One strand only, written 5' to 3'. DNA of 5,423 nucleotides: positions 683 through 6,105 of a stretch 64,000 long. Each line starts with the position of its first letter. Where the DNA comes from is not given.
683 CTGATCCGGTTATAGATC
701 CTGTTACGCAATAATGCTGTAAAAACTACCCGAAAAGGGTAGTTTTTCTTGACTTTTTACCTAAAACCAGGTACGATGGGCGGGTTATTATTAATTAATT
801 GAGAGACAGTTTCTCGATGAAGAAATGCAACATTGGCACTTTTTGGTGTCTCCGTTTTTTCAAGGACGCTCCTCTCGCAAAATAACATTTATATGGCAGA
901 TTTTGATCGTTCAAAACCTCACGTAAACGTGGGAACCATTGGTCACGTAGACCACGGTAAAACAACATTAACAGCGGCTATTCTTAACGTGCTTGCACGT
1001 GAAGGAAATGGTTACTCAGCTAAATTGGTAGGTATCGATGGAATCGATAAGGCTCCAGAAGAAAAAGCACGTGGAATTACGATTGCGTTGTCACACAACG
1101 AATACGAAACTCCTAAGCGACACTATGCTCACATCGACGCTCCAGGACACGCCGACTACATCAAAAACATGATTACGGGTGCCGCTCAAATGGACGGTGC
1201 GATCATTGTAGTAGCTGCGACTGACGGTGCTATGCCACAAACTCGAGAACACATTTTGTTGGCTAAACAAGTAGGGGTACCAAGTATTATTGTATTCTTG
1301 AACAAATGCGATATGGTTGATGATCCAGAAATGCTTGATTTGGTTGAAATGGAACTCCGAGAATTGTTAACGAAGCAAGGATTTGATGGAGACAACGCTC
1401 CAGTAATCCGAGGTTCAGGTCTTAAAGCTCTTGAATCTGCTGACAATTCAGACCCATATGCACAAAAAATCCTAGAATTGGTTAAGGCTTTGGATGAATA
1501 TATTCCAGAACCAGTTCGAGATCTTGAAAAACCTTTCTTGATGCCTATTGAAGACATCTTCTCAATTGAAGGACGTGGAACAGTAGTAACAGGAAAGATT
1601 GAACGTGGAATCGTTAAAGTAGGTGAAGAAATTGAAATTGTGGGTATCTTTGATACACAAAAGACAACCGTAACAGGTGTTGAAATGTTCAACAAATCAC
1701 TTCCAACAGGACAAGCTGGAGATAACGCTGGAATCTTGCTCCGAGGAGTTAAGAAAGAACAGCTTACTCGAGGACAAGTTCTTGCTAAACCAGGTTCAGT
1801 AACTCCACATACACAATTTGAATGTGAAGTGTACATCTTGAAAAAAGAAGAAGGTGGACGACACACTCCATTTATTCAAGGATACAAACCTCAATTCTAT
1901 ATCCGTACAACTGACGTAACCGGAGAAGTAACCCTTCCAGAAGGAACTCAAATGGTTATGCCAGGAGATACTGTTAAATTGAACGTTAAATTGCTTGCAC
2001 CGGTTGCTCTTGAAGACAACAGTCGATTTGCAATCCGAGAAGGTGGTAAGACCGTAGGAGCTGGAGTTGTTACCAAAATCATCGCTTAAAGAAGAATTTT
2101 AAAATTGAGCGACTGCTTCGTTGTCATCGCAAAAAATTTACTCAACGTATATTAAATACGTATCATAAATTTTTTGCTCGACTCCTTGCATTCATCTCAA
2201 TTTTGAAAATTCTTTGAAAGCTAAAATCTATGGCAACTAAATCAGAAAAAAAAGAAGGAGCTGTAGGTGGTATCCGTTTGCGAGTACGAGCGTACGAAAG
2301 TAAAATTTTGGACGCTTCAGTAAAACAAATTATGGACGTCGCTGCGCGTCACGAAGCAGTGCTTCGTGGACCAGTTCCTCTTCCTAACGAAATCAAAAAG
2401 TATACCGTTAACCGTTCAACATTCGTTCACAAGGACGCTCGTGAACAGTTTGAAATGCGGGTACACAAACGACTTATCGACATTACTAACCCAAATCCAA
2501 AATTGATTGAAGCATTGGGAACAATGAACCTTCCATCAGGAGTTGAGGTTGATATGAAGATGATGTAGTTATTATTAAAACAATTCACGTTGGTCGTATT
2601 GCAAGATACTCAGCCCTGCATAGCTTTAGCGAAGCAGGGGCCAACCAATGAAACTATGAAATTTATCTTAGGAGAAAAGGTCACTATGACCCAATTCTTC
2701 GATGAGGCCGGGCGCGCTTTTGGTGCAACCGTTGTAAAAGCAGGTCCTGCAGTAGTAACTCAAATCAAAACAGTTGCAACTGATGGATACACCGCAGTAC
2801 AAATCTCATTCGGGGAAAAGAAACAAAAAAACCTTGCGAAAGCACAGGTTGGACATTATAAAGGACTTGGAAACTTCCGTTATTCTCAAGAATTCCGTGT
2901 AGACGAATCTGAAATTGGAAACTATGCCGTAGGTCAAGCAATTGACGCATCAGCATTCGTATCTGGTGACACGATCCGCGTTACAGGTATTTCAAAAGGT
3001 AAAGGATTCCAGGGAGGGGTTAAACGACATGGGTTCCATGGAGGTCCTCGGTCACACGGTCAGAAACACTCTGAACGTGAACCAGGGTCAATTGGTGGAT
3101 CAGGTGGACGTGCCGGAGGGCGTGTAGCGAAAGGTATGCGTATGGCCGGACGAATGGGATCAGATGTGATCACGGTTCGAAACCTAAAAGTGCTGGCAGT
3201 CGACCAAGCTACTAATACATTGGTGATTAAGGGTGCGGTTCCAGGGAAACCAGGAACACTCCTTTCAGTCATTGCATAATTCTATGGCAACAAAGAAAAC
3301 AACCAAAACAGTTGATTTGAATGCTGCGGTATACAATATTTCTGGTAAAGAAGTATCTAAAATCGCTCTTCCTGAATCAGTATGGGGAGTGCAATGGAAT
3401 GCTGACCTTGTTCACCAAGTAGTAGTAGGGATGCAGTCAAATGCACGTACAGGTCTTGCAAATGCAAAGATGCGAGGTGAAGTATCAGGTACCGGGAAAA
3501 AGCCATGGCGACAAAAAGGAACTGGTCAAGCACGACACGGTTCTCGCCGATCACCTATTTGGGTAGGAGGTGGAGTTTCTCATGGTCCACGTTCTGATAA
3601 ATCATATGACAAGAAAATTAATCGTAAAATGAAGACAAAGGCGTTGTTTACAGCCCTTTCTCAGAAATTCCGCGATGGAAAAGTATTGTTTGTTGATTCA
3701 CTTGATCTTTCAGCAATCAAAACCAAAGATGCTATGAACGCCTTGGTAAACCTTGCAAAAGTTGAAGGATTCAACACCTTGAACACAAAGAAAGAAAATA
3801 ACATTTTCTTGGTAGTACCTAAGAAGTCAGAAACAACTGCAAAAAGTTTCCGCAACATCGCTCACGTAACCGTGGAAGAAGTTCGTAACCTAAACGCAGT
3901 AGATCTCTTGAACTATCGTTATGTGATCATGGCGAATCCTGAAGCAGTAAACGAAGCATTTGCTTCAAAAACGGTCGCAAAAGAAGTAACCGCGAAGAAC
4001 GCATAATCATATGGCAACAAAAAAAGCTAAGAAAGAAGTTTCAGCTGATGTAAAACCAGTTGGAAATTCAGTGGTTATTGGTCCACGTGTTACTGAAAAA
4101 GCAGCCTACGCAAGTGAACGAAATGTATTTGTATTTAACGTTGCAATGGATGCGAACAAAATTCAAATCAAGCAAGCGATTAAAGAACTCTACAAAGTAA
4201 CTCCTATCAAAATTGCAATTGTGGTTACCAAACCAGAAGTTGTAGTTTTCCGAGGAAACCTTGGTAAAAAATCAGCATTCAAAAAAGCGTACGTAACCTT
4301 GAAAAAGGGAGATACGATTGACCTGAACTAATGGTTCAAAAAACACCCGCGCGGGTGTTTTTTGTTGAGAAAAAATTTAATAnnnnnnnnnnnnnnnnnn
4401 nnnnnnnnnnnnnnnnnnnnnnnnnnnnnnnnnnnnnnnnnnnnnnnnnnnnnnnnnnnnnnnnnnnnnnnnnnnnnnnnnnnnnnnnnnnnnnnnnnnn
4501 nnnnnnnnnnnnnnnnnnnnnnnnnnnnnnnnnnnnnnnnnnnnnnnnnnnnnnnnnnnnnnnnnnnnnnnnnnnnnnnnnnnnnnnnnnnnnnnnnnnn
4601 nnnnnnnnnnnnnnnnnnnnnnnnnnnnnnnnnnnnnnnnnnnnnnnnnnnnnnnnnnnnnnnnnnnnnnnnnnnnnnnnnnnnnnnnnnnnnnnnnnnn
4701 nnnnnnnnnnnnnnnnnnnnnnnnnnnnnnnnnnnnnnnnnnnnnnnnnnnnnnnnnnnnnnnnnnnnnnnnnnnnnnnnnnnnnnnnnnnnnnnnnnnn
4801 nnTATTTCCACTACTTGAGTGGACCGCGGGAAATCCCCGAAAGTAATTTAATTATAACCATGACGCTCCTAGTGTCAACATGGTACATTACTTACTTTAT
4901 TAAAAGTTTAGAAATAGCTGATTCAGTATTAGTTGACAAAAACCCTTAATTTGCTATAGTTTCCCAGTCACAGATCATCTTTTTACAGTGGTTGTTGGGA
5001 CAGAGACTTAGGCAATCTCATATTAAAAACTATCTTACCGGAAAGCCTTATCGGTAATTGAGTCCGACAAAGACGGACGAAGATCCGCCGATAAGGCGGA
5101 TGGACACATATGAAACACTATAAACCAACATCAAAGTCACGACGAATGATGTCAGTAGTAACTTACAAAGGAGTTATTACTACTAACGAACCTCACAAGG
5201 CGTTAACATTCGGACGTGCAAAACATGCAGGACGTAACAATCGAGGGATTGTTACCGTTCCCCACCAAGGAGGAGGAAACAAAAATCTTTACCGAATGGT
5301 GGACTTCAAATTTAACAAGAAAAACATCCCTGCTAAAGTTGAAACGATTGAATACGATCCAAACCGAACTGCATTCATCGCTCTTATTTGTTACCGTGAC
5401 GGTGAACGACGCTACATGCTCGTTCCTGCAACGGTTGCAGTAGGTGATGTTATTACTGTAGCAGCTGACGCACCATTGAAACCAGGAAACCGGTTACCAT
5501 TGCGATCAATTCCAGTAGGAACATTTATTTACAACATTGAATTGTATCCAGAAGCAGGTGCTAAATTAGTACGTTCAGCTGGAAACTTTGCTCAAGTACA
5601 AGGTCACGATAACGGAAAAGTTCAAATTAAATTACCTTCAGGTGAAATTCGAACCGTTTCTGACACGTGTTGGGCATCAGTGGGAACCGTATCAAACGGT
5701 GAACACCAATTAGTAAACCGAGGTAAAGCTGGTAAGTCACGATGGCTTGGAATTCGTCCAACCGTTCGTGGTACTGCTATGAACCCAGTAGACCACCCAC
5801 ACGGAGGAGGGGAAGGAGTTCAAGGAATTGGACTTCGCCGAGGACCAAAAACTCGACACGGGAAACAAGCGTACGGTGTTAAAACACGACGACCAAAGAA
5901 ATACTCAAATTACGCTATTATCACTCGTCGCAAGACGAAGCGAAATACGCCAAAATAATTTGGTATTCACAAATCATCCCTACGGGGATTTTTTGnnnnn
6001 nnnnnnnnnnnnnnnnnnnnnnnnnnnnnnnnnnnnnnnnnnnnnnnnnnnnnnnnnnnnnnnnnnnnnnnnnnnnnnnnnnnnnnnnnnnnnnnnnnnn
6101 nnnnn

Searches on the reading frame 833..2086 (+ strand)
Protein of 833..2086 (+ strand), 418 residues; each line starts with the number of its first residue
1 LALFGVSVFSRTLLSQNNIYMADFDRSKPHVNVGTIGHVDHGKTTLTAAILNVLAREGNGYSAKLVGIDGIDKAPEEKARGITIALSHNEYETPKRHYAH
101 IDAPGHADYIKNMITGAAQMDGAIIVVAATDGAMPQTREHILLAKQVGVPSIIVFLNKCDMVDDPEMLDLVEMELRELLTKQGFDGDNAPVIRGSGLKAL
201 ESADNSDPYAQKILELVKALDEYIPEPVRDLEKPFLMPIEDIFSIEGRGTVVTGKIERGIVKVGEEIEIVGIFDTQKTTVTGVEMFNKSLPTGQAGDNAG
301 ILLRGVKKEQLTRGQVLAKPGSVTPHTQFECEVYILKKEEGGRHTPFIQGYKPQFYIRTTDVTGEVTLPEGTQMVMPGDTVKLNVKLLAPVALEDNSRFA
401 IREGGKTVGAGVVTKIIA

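Call 14: search_protein_families(library=pfam, proteins=[window:833-2086:+], max_evalue=0.001)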
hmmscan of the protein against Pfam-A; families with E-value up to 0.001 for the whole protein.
window:833-2086:+ (418 aa): 3 families
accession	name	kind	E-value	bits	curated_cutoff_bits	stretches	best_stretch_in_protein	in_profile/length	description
PF00009.33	GTP_EFTU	-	2.4e-62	210.3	26.5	1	28-225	1-187/188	Elongation factor Tu GTP binding domain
PF03143.23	GTP_EFTU_D3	-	3.9e-38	130.4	27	1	322-416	1-105/106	Elongation factor Tu C-terminal domain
PF03144.31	GTP_EFTU_D2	-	9.2e-19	68.1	30.3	1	249-318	1-73/73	Elongation factor Tu domain 2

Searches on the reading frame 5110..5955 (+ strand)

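Call 14: search_protein_families(library=pfam, proteins=[window:5110-5955:+], max_evalue=0.001)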
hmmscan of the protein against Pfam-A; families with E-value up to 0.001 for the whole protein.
window:5110-5955:+ (282 aa): 2 families
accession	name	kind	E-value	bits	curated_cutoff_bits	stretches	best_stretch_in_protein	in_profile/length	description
PF03947.24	Ribosomal_L2_C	-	2.6e-50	170.2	33.7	1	124-248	1-123/126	Ribosomal Proteins L2, C-terminal domain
PF00181.30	Ribosomal_L2_N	-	7.4e-33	112.9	23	1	41-115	1-75/77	Ribosomal Proteins L2, RNA binding N-terminal domain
